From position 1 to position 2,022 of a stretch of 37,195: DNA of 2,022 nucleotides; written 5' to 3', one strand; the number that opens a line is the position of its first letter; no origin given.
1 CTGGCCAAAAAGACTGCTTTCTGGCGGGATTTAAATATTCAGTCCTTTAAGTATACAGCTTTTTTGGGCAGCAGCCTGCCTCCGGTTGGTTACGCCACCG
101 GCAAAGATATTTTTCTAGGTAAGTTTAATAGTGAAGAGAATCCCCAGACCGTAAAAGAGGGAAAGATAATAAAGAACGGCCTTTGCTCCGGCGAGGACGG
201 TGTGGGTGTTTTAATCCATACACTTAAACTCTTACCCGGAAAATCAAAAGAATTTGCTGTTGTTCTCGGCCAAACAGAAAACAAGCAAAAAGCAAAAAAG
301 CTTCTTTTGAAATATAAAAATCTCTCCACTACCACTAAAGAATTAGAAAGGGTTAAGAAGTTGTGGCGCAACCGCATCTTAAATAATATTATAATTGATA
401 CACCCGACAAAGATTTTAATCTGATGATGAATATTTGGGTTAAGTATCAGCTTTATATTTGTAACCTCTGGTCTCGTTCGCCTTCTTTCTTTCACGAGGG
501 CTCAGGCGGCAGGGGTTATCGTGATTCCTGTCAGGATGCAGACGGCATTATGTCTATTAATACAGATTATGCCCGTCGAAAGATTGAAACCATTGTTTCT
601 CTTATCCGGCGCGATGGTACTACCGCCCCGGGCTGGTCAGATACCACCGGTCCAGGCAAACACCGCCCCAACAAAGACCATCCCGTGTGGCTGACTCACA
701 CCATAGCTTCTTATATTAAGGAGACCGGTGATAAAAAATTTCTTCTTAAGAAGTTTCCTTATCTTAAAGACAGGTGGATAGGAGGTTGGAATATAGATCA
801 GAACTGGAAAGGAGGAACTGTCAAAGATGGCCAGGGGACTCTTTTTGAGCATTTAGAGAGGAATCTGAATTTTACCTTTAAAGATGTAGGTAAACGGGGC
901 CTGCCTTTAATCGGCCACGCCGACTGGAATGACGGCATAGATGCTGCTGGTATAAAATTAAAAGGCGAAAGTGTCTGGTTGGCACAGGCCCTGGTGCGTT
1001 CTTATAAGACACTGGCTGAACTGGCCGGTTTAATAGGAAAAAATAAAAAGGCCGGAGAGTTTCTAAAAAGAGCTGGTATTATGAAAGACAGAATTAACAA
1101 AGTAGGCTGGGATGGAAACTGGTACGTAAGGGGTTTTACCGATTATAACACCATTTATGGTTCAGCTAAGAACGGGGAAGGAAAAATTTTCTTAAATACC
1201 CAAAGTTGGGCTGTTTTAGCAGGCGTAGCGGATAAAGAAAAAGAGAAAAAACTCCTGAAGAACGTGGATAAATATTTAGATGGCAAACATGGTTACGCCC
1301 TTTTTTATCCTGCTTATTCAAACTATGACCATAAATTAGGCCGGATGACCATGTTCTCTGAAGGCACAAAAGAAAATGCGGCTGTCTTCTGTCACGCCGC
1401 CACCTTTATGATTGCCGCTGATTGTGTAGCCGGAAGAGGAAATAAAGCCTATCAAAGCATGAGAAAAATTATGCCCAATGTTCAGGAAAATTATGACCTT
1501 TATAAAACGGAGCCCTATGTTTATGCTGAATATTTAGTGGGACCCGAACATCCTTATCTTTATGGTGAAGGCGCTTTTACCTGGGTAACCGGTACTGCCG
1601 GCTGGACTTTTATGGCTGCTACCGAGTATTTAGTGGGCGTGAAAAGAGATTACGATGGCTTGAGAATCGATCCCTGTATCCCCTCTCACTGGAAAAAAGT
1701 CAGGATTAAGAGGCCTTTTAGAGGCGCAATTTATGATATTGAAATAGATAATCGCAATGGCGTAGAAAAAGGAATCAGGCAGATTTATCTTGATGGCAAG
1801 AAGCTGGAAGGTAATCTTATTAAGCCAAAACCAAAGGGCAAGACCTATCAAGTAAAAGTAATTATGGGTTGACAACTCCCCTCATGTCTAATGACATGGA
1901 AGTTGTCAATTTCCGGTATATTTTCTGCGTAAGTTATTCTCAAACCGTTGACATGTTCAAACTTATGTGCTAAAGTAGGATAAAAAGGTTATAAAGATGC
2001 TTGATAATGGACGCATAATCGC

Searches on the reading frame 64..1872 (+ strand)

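Call 6: search_protein_families(library=pfam, proteins=[window:64-1872:+], max_evalue=0.001)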
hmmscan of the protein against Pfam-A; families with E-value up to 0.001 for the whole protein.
window:64-1872:+ (602 aa): 4 families
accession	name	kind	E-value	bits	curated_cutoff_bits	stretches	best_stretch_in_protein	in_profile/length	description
PF17167.11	Glyco_hydro_94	-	9.9e-105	351.1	27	1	103-525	3-420/420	Glycosyl hydrolase 94 superfamily, catalytic domain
PF06165.18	GH94_b-supersand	-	3.5e-07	30.4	23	1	6-69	189-251/251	Glycosyl hydrolase 94, supersandwich domain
PF22422.2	MGH1-like_GH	-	1.7e-05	25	27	1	154-351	8-220/356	Mannosylglycerate hydrolase MGH1-like glycoside hydrolase domain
PF03633.20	Glyco_hydro_65C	-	0.00016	21.8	22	1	530-563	5-38/62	Glycosyl hydrolase family 65, C-terminal domain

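Call 101: search_protein_families(library=ncbifam, proteins=[window:64-1872:+], max_evalue=0.00001)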
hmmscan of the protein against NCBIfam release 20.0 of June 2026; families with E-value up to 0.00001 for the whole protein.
window:64-1872:+ (602 aa): 0 families
